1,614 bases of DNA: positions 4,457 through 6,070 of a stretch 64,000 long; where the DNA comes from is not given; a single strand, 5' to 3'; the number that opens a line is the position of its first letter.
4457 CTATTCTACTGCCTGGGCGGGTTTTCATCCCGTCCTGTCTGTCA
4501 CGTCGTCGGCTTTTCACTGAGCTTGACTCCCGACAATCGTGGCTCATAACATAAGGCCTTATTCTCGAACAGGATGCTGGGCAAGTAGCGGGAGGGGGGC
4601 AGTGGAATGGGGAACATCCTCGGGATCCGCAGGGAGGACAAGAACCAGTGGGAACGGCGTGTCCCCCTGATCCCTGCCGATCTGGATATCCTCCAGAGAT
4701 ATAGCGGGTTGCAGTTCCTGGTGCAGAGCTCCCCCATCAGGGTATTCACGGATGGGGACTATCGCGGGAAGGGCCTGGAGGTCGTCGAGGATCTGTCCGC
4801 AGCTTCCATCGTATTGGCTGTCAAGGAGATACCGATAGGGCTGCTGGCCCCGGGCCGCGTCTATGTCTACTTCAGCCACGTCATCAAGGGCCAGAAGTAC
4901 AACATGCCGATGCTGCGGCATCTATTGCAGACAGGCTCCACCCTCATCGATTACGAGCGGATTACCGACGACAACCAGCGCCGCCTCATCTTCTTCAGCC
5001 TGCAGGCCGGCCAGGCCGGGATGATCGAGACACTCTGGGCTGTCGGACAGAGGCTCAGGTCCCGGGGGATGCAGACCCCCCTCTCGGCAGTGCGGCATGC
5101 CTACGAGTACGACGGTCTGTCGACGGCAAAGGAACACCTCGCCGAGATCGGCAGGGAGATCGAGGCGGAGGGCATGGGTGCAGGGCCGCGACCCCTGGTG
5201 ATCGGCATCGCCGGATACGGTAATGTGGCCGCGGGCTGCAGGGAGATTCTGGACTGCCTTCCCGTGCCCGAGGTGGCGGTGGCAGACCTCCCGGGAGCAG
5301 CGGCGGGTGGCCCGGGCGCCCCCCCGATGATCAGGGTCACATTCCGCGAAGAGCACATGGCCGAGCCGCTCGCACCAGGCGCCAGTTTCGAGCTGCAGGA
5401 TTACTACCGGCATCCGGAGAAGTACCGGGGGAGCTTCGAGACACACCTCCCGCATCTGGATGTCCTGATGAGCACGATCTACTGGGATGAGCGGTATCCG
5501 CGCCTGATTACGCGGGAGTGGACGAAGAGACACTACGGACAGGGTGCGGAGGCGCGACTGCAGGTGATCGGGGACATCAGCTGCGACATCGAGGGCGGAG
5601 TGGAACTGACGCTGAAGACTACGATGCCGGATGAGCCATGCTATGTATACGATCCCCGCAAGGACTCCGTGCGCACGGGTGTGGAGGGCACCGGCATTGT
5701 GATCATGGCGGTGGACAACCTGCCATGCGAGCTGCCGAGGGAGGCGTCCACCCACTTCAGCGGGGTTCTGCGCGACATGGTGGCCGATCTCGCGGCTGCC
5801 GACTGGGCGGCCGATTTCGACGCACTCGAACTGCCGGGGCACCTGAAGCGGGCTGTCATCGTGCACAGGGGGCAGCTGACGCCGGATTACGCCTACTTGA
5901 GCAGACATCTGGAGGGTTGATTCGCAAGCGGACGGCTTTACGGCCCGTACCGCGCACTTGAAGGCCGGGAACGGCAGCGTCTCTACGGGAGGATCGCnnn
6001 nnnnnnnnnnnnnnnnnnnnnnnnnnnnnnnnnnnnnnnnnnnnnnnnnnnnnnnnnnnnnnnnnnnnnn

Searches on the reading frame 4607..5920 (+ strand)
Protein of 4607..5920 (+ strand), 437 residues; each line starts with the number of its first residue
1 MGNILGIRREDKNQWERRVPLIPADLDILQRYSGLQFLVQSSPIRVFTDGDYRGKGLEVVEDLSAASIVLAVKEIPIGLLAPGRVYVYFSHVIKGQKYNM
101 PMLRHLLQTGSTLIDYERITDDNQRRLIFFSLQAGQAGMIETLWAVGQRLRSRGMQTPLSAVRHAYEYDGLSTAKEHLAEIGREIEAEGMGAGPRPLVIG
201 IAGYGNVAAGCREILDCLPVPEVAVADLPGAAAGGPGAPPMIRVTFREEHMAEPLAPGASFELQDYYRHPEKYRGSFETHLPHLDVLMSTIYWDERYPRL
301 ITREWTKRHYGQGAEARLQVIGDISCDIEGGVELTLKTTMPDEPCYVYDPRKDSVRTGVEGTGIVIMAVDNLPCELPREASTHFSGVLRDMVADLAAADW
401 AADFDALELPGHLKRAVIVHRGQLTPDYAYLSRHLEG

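Call 17: find_encoding_contigs(protein=window:4607-5920:+, flank=10000, max_places=1)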
Protein window:4607-5920:+ (437 aa): no gene with exactly this product is on record in the collection.
